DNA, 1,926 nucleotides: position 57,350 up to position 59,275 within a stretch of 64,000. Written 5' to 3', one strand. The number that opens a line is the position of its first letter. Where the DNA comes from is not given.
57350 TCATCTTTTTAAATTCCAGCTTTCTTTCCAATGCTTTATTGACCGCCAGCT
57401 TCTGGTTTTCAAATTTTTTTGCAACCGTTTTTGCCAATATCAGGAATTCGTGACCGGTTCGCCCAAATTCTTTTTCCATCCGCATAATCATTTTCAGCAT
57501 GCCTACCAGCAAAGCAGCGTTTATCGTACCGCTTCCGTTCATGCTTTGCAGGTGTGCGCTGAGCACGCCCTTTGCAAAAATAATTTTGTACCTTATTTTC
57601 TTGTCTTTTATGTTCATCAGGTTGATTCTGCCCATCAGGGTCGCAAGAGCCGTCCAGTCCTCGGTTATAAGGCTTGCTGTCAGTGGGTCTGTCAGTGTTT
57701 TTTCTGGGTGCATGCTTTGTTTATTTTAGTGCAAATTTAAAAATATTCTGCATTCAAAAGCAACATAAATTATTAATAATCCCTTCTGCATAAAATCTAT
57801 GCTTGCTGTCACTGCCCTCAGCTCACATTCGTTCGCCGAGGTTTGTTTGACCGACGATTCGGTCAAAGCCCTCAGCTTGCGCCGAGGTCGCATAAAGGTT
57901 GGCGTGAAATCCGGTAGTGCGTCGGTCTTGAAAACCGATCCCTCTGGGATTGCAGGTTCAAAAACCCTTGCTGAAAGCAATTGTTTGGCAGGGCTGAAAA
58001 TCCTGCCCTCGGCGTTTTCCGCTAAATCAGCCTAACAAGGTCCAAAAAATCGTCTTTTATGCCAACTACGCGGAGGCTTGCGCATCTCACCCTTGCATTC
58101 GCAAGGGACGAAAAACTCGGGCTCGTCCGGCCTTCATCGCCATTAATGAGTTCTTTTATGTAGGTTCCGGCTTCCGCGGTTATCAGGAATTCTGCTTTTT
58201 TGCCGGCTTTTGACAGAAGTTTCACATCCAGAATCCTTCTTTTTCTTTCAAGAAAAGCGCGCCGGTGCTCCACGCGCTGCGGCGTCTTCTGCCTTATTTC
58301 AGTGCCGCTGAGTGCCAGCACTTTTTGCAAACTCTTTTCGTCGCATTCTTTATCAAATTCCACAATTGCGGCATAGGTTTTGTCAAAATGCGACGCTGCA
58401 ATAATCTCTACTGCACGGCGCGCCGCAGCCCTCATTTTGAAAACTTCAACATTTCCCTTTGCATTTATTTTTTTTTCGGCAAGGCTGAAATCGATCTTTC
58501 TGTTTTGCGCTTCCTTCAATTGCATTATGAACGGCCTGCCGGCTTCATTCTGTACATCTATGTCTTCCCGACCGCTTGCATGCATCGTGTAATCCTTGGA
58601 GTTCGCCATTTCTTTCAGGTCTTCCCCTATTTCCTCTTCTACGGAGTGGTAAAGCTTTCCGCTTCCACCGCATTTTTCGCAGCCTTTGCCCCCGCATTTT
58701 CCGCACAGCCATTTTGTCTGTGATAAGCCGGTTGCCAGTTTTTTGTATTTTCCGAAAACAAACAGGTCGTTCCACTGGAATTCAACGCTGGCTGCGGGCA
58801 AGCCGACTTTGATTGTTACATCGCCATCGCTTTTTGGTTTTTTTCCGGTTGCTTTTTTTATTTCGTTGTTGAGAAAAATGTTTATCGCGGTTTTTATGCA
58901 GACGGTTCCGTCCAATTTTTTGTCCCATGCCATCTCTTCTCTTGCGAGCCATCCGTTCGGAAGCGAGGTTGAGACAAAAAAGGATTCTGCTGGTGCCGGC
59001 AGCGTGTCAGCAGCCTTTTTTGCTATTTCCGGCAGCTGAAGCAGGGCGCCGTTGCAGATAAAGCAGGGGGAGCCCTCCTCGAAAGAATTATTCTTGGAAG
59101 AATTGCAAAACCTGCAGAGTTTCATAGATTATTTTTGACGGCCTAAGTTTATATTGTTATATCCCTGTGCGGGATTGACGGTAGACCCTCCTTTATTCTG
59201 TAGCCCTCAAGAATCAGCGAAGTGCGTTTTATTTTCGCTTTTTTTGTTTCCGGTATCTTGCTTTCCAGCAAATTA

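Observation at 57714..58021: Orphan structured region with three hairpins enclosed by a long-range stem, a candidate novel ncRNA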

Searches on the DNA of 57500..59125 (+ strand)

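Call 4: search_rna_families(source=window, start=57500, end=58250, threshold=evalue, max_evalue=10, show_alignments=3)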
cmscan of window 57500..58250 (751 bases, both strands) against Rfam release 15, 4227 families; matches with E-value up to 10: 3.
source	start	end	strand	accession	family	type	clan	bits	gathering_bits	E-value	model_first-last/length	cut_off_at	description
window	57984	58026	+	RF00188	SNORD103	Gene; snRNA; snoRNA; CD-box;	-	17.1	45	1.6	1-83/83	no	Small nucleolar RNA SNORD103/SNORD85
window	57951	58008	+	RF01298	snoU25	Gene; snRNA; snoRNA; CD-box;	-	14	50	9.6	1-69/69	no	Small nucleolar RNA U25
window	57870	57887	-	RF02353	BjrC68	Gene; sRNA;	-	12.3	39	3.1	52-69/82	no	Bradyrhizobiaceae sRNA BjrC68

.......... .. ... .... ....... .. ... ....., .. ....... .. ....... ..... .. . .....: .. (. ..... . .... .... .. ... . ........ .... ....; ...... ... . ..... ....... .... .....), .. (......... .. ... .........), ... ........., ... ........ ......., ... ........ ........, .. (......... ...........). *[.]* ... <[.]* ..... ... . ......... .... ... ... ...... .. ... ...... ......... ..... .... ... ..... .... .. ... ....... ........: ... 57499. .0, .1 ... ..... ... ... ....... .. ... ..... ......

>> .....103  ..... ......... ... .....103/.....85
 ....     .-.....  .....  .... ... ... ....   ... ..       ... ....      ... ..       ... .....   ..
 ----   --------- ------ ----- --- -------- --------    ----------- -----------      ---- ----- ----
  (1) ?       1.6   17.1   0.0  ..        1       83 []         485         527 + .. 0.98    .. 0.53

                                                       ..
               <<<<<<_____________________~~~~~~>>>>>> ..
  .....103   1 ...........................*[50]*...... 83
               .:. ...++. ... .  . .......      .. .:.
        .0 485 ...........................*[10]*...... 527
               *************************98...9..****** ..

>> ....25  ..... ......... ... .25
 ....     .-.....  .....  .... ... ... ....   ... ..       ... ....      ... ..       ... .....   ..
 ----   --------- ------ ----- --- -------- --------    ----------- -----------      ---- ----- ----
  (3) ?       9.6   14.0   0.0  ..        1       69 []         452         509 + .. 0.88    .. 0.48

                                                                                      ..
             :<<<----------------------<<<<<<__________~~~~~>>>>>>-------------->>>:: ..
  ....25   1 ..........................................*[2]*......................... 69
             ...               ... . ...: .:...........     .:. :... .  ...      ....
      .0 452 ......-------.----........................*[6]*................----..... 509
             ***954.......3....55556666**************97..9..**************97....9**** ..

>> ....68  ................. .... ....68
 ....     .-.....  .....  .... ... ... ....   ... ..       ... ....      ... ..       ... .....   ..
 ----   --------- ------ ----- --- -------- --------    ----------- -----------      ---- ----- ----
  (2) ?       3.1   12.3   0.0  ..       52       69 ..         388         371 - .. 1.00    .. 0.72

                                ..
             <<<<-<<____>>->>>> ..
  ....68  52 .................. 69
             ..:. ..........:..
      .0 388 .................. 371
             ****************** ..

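Call 53: build_rna_model(alignment_id=A1, structure=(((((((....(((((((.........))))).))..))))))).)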
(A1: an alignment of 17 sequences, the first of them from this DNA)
Model R1 built from alignment A1 (17 sequences, 45 columns); structure: as given.
model positions 40; base pairs 14; branch points 0; effective number of sequences 17; information 0.901 bits per position. Calibrated on 0.2 Mb of random sequence (short: E-values are rough).
structure used (alignment columns):
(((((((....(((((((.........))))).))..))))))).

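Call 54: search_with_rna_model(model_id=R1, sources=[window, L001, L002, L003, L004, L005, L006, L007, L008, L009, L010, L011, L012, L013, L014, L015, L016, L017, L018, L019, L020, L021, L022, L023, L024, L025, L026, L027, L028, L029, L030, L031, L032, L033, L034, L035, L036, L037, L038, L039, L040, L041, L042, L043, L044, L045, L046, L047, L048, L049, L050, L051, L052, L053, L054, L055, L056, L057, L058, L059, L060, L061, L062, L063, L064, L065, L066, L067, L068, L069, L070, L071, L072, L073, L074, L075, L076, L077, L078, L079, L080, L081, L082, L083, L084, L085, L086, L087, L088, L089, L090, L091, L092, L093, L094, L095, L096, L097, L098, L099], max_evalue=1)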
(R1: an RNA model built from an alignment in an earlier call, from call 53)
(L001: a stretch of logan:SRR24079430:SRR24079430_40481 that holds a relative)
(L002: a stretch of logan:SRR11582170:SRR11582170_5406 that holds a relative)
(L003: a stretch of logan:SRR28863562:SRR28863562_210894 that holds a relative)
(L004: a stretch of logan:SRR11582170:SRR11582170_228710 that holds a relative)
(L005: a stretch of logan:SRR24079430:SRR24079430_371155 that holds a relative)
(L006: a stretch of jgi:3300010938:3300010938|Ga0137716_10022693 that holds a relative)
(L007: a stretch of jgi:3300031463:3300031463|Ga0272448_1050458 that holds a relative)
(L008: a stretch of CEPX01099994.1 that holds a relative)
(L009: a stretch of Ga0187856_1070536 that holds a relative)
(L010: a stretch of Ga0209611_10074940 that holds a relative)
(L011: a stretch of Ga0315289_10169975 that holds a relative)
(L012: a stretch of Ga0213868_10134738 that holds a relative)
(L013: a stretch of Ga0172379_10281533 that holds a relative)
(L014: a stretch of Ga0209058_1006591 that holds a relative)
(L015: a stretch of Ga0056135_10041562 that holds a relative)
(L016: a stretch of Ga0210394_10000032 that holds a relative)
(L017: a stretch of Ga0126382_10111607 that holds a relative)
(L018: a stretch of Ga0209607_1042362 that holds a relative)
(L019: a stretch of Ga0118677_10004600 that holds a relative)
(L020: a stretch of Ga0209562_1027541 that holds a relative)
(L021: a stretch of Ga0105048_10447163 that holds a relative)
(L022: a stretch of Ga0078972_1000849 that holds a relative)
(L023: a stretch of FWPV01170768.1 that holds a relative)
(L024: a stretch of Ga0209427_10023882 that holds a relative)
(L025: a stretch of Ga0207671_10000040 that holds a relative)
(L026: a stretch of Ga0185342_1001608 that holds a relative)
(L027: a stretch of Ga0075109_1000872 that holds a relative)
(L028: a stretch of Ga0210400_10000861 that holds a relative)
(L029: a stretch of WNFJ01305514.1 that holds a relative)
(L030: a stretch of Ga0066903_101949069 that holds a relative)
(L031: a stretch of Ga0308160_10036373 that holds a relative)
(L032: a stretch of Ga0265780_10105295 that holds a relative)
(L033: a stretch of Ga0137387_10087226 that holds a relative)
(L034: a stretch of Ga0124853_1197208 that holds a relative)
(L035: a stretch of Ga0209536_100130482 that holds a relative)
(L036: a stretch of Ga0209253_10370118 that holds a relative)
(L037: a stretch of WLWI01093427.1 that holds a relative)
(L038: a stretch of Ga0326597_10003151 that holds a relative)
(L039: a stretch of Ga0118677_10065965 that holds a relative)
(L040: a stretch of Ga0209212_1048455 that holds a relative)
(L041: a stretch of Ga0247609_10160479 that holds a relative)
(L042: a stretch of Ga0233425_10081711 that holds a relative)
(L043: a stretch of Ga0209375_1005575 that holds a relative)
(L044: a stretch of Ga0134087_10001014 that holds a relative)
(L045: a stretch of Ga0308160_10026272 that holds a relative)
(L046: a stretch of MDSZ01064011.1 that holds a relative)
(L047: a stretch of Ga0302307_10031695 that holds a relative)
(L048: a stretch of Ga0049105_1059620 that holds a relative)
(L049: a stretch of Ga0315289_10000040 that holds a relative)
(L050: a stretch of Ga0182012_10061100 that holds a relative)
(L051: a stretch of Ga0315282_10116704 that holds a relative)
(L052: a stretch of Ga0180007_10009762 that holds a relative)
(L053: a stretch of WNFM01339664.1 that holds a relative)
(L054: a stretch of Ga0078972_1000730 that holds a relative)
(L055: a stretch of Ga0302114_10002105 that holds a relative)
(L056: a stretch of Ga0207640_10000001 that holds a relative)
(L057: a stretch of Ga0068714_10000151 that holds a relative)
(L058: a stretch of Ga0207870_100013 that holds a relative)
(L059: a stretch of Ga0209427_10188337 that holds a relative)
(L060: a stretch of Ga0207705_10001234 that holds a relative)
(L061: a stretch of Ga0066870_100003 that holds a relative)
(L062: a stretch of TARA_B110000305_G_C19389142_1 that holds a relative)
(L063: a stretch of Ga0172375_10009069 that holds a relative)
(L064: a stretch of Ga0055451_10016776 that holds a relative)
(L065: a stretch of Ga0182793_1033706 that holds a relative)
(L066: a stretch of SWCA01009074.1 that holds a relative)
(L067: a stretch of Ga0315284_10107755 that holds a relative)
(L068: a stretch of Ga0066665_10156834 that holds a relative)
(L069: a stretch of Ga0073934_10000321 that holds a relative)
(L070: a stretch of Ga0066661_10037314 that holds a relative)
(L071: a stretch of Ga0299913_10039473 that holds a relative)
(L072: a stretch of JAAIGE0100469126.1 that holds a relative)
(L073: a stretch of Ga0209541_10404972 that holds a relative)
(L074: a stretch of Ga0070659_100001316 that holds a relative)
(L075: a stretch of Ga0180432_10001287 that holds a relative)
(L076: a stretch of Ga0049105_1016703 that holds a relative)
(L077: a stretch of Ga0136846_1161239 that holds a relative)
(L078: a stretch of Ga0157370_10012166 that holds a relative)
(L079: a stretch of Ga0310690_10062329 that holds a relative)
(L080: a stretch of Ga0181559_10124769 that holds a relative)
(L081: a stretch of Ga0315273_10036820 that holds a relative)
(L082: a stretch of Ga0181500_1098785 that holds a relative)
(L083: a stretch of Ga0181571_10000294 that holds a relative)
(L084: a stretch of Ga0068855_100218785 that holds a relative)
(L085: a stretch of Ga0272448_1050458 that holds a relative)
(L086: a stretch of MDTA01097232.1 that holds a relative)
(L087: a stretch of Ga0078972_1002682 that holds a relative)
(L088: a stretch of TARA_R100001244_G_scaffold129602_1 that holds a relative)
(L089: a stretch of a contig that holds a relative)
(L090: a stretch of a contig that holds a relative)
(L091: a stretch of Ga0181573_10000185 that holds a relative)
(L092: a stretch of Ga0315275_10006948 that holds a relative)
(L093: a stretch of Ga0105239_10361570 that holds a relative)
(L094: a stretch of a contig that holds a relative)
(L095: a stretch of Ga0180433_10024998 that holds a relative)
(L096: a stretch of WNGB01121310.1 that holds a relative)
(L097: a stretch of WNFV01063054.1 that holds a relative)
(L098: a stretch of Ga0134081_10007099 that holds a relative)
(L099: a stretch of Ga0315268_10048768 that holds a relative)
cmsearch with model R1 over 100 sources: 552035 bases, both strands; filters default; matches with E-value up to 1: 17.
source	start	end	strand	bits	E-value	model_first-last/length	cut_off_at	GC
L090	1079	1122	+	47.6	1.1e-08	1-40/40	no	0.59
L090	1137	1180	+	47.1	1.5e-08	1-40/40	no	0.57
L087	1117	1160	-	45.9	3.1e-08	1-40/40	no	0.57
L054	2157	2200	-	45.9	3.1e-08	1-40/40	no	0.57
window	57835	57877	+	43.4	1.3e-07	1-40/40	no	0.56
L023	1045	1087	+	42.2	2.6e-07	1-40/40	no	0.49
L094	1387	1427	+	37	5.3e-06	1-40/40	no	0.56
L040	1631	1671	+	35.6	1.2e-05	1-40/40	no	0.46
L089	6449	6489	+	35.6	1.2e-05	1-40/40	no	0.46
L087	1422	1464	-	34.2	2.8e-05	1-40/40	no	0.58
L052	1206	1246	+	33.8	3.4e-05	1-40/40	no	0.56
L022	3400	3436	+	32.6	6.9e-05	1-40/40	no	0.62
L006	5200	5240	-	32.1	9.4e-05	3-40/40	5'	0.61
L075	340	376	+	31.8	0.00011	1-40/40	no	0.62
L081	1420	1458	+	30.8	0.0002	1-40/40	no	0.59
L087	1228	1270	-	16.8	0.66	1-40/40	no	0.53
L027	7829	7856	-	16.4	0.84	1-40/40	no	0.64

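Call 60: search_with_rna_model(model_id=R1, sources=[window, L002, L003, L006, L007, L008, L013, L022, L023, L026, L035, L040, L042, L049, L052, L054, L057, L059, L063, L067, L069, L073, L075, L081, L087, L090, L092, L094, L095, L099, L102, L105, L111, L126, L132, L133, L134, L137, L138, L143, L147, L148, L158, L159, L165, L167, L175, L181, L186, L188, L193, L195, L201, L203, L205, L207, L208, L209, L215, L216, L219, L220, L224], max_evalue=0.1, make_alignment=true)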
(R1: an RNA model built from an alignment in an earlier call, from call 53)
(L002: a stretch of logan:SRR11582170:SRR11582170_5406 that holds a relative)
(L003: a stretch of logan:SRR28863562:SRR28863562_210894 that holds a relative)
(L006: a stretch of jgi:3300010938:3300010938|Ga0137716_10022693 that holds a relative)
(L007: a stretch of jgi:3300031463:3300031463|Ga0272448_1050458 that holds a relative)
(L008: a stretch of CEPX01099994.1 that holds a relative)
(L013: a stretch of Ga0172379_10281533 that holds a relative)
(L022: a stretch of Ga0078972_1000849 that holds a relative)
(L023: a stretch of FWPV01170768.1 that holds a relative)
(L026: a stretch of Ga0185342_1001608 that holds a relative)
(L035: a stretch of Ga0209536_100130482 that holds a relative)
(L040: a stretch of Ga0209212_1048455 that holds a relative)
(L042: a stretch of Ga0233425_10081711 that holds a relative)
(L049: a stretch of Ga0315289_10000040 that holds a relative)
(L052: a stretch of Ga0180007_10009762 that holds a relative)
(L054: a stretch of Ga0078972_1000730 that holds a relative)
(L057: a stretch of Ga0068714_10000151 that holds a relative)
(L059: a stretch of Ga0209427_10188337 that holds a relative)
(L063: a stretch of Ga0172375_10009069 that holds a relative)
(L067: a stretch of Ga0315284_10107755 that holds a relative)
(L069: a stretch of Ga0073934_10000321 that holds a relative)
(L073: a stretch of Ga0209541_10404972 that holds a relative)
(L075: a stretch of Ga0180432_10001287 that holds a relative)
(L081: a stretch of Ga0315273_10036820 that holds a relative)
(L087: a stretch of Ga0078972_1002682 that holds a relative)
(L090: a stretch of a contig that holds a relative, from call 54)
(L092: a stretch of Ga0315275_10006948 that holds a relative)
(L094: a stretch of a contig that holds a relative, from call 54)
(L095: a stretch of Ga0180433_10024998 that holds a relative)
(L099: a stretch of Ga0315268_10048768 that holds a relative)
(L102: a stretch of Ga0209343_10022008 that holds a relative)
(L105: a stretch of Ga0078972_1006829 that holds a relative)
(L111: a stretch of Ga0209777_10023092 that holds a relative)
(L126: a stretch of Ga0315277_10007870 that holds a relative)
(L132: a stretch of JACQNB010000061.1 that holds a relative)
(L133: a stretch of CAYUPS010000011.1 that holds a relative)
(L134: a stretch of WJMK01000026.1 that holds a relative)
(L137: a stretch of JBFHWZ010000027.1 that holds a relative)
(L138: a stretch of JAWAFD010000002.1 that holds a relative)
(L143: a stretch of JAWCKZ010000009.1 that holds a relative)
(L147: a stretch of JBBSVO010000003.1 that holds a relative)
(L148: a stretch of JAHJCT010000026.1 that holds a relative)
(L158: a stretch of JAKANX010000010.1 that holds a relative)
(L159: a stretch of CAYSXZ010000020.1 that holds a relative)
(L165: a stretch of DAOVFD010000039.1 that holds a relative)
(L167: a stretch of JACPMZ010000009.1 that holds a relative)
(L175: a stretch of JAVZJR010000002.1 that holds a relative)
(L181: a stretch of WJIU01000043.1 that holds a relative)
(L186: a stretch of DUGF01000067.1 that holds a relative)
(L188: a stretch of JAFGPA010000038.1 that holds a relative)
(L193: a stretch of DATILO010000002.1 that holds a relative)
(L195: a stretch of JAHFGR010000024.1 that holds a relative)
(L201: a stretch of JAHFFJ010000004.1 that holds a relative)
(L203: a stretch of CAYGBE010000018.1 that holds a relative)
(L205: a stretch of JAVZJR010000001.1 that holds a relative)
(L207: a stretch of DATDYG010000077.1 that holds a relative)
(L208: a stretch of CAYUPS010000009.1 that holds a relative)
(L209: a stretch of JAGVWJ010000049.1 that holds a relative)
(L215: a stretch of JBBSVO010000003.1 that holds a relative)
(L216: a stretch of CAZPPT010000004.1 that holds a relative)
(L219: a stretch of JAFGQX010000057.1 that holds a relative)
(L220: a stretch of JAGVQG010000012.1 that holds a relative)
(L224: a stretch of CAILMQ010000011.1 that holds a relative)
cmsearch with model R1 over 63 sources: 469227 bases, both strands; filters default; matches with E-value up to 0.1: 25.
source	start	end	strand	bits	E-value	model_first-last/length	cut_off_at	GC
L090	1079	1122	+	47.6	9.6e-09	1-40/40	no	0.59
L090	1137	1180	+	47.1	1.3e-08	1-40/40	no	0.57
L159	5207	5250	-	47.1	1.3e-08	1-40/40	no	0.59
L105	8181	8224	+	47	1.4e-08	1-40/40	no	0.59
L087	1117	1160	-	45.9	2.6e-08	1-40/40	no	0.57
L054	2157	2200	-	45.9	2.7e-08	1-40/40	no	0.57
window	57835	57877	+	43.4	1.1e-07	1-40/40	no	0.56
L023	1045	1087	+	42.2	2.2e-07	1-40/40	no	0.49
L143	6535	6577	+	42.2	2.2e-07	1-40/40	no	0.58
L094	1387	1427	+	37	4.5e-06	1-40/40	no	0.56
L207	7325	7365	-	37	4.5e-06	1-40/40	no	0.56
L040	1631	1671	+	35.6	1e-05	1-40/40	no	0.46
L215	5303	5343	+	35.6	1e-05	1-40/40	no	0.46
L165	4795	4838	+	34.6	1.9e-05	1-40/40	no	0.61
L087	1422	1464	-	34.2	2.4e-05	1-40/40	no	0.58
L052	1206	1246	+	33.8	2.9e-05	1-40/40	no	0.56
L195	7317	7356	+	33.3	4.1e-05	1-40/40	no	0.4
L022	3400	3436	+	32.6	5.8e-05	1-40/40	no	0.62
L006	5200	5240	-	32.1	8e-05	3-40/40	5'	0.61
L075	340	376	+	31.8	9.5e-05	1-40/40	no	0.62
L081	1420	1458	+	30.8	0.00017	1-40/40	no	0.59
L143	6489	6524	+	26.4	0.0022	4-36/40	no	0.53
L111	32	70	+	25.9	0.0029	1-40/40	no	0.72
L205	5357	5387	-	25.5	0.0036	4-36/40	no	0.52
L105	8126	8165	+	22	0.027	1-40/40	no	0.57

Alignment A2: 25 matches aligned to the model, 45 columns, each read 5' to 3' on its own strand. Consensus structure (alignment columns), stored with it:
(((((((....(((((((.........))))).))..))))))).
